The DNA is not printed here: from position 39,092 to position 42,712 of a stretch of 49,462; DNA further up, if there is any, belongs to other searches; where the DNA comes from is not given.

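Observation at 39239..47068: Four consecutive signal-peptide, TM-free coiled-coil proteins (525, 237, 404, 1433 aa) occupy the virB5/virB6 slot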

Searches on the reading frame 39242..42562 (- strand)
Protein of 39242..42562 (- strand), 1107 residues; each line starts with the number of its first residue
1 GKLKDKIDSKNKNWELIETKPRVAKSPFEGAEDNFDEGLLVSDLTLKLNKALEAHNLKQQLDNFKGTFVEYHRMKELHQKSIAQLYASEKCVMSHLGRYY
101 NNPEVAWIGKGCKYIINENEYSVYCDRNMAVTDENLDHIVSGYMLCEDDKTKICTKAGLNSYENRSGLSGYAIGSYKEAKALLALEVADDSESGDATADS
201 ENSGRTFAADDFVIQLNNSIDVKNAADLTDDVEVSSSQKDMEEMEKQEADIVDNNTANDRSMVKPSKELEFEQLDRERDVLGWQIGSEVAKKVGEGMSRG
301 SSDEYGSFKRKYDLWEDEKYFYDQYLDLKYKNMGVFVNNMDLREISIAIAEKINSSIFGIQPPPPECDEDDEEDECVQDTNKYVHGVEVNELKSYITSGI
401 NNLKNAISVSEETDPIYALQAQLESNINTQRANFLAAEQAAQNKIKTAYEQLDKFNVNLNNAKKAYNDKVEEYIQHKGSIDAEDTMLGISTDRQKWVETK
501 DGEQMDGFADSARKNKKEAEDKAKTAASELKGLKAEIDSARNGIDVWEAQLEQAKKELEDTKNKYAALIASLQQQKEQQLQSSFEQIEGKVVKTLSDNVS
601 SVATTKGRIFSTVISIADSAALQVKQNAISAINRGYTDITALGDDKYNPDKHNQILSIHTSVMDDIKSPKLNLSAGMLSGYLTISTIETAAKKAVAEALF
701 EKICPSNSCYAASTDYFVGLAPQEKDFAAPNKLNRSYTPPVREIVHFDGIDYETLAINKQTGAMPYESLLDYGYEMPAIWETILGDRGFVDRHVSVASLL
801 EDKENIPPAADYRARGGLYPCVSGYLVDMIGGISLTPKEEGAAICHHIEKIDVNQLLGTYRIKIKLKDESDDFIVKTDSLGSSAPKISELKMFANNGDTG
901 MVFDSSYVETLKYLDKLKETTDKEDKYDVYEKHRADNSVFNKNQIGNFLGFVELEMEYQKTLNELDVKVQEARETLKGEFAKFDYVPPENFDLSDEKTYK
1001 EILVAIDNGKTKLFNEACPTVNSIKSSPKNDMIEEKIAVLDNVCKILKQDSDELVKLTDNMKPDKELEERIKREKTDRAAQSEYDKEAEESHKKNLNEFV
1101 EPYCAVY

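Call 74: predict_structure(alignment_id=A7)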
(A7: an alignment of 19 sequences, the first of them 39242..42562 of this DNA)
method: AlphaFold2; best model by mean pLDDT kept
length: 1107 residues; sequences in the alignment: 19
mean_pLDDT: 78.9   pTM: 0.70
mean pLDDT of the five models: 78.9, 78.9, 76.0, 74.5, 72.0
residues with pLDDT >= 90: 169; 70-90: 739; 50-70: 113; < 50: 86
segments of 3 or more residues with pLDDT < 50: 1-29, 185-207, 233-257, 500-505
pLDDT, mean of each block of 10 residues (from residue 1): 28 33 38 65 85 88 88 91 90 87 90 84 85 79 80 85 87 89 54 33 42 63 72 41 46 47 71 80 92 88 89 88 88 86 86 87 65 58 86 90 78 69 89 92 91 87 85 82 77 59 56 83 87 87 90 92 92 87 79 80 83 89 88 95 90 94 89 83 83 79 82 71 78 82 87 87 89 81 69 77 77 74 80 74 74 82 82 78 75 88 89 82 63 82 90 89 89 88 83 89 89 86 67 77 86 83 81 81 81 80 72
secondary structure, 60 per line:
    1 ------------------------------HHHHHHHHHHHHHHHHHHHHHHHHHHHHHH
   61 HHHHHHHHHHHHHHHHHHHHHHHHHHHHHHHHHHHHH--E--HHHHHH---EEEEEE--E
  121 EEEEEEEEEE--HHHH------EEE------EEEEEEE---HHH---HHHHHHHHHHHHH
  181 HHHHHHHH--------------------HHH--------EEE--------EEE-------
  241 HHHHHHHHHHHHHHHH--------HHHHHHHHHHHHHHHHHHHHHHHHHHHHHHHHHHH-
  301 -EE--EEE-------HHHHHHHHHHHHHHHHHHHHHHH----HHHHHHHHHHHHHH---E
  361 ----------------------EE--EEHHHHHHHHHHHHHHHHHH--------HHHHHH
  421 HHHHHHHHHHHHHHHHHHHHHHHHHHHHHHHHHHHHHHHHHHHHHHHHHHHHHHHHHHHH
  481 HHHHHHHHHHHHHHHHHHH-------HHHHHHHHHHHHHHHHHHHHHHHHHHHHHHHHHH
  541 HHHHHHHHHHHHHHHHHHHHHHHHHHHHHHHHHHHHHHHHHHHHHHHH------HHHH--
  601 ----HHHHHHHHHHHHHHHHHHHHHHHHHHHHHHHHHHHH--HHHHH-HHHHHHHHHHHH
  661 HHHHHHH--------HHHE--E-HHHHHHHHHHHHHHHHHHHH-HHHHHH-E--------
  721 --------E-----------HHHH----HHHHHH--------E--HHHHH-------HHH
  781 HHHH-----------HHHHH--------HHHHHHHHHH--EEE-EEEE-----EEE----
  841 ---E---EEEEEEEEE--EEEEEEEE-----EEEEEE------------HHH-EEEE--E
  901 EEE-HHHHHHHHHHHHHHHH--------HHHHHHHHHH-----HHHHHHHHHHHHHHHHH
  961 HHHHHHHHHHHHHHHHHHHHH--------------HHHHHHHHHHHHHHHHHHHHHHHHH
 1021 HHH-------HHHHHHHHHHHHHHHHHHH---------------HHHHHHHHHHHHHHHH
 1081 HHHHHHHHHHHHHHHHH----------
elements in order (helices of 4 or more, strands of 3 or more residues): H31-97 H103-108 E112-117 E120-130 H133-136 E143-145 E152-158 H168-188 E220-222 E231-233 H241-256 H265-299 E306-308 H316-338 H343-356 H389-406 H415-499 H507-588 H595-598 H605-640 H643-647 H649-667 H684-703 H705-710 H741-744 H749-754 H766-770 H778-784 H796-800 H809-818 E821-823 E825-828 E834-836 E848-856 E859-866 E872-877 E894-897 E900-903 H905-920 H929-938 H944-981 H996-1023 H1031-1049 H1065-1097

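Call 77: fold_search(model_id=the predicted structure, library=pdb)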
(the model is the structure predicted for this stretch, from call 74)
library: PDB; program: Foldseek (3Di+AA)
matches with E <= 10: 408; with E <= 0.001: 0
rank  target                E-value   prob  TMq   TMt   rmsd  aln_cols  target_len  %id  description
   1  9a65_B                3.1e-03  0.80  0.09  0.12  79.5       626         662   11  Integrative model of YVAQ-MCPB by crosslinking MS and deep learning (released 2024-09-18)
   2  7k58_B                5.0e-03  0.18  0.06  0.03  54.3       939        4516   10  Structure of outer-arm dyneins bound to microtubule with microtubule binding state 1(MTBS-1) (released 2021-09-29)
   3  9e5c_6c               1.0e-02  0.15  0.07  0.03  61.3       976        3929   11  Cryo-EM structure of 96 nm repeat of microtubule doublet from T. brucei flagellum (released 2025-03-12)
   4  9e5c_6a               2.2e-02  0.16  0.07  0.03  55.4       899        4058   10  Cryo-EM structure of 96 nm repeat of microtubule doublet from T. brucei flagellum (released 2025-03-12)
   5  8ptk_e                2.5e-02  0.13  0.07  0.03  59.9       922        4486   10  Composite structure of Dynein-Dynactin-JIP3-LIS1 (released 2024-03-27)
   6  9c4k_B                2.8e-02  0.63  0.09  0.08  19.2       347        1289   15  Yersinia entomophaga holotoxin complex in prepore conformation (released 2025-12-31)
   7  9e5c_6d               3.7e-02  0.25  0.11  0.04  50.7       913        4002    9  Cryo-EM structure of 96 nm repeat of microtubule doublet from T. brucei flagellum (released 2025-03-12)
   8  9y6s_7I               3.9e-02  0.20  0.08  0.03  50.7       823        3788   10  96-nm repeat of the Leishmania tarentolae doublet microtubule (released 2025-12-17)
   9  9e5c_7f               4.8e-02  0.20  0.09  0.03  55.0       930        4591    9  Cryo-EM structure of 96 nm repeat of microtubule doublet from T. brucei flagellum (released 2025-03-12)
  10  9y6s_6z               5.0e-02  0.35  0.12  0.04  49.7       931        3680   10  96-nm repeat of the Leishmania tarentolae doublet microtubule (released 2025-12-17)
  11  8ptk_f                5.3e-02  0.13  0.08  0.03  52.8       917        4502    8  Composite structure of Dynein-Dynactin-JIP3-LIS1 (released 2024-03-27)
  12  8j07_g1               7.5e-02  0.10  0.07  0.03  56.8       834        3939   10  96nm repeat of human respiratory doublet microtubule and associated axonemal complexes (released 2023-07-26)
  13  9a69_B                7.9e-02  0.33  0.09  0.12  80.6       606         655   12  Integrative model of MCPB-MCPC by crosslinking MS and deep learning (released 2024-09-18)
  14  3zx6_A                8.6e-02  0.98  0.13  0.36  14.7       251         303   12  Structure of Hamp(AF1503)-Tsr fusion - Hamp (A291V) mutant (released 2012-02-29)
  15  5xg2                  9.0e-02  0.77  0.08  0.28  15.8       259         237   13  Crystal structure of a coiled-coil segment (residues 345-468 and 694-814) of Pyrococcus yayanosii Smc (released 2017-06-07)
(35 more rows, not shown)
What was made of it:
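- The weak, non-significant Foldseek neighbours of the 1433-aa protein include alpha-pore-forming toxins, Tc toxins and colicins (call 77).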

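Call 107: fold_search(model_id=the predicted structure, library=viral)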
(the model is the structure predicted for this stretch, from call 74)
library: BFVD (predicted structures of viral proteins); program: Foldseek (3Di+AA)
matches with E <= 10: 556; with E <= 0.001: 0
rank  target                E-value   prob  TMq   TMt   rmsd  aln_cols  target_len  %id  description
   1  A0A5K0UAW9            5.0e-03  0.72  0.10  0.09  40.8       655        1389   13  DNA repair exonuclease [Yasminevirus sp. GU-2018]
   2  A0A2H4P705            9.8e-03  1.00  0.13  0.18  57.7       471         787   11  GDSL-like lipase [Pseudomonas phage nickie]
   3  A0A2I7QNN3            1.0e-02  0.69  0.10  0.11  41.6       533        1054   15  (no name in the UniProt tables at hand)
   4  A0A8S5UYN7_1          1.1e-02  0.51  0.09  0.11  72.5       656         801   12  Endosialidase chaperone [Siphoviridae sp. ctkKt3]
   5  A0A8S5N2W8            1.5e-02  0.77  0.09  0.14  34.0       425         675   15  Chromosome partition protein [Siphoviridae sp. ctv0N24]
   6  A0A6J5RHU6            3.1e-02  0.38  0.08  0.11  47.4       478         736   11  ABC_ATPase domain containing protein [uncultured Caudovirales phage]
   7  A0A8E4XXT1            3.5e-02  0.97  0.14  0.24  38.7       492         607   12  Recombination endonuclease subunit [Maribacter phage Colly_1]
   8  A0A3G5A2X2            4.0e-02  0.28  0.07  0.06  30.0       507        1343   11  DNA repair exonuclease [Harvfovirus sp.]
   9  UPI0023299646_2       4.6e-02  0.16  0.08  0.08  52.9       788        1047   12  (no name look-up for this kind of identifier)
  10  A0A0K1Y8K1            5.8e-02  0.12  0.09  0.07  57.1      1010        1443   12  (no name in the UniProt tables at hand)
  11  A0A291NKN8            6.3e-02  0.72  0.08  0.08  22.1       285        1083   15  Tail fiber protein [Salmonella phage SP01]
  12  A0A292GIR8            6.6e-02  0.20  0.06  0.06  48.0       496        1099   12  (no name in the UniProt tables at hand)
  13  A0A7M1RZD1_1          6.9e-02  0.16  0.08  0.07  39.1       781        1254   10  Uncharacterized protein [uncultured phage cr127_1]
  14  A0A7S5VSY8            6.9e-02  0.13  0.08  0.09  39.7       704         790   12  (no name in the UniProt tables at hand)
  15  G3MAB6                7.2e-02  0.38  0.09  0.11  47.0       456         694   12  Gp375 [Bacillus phage G]
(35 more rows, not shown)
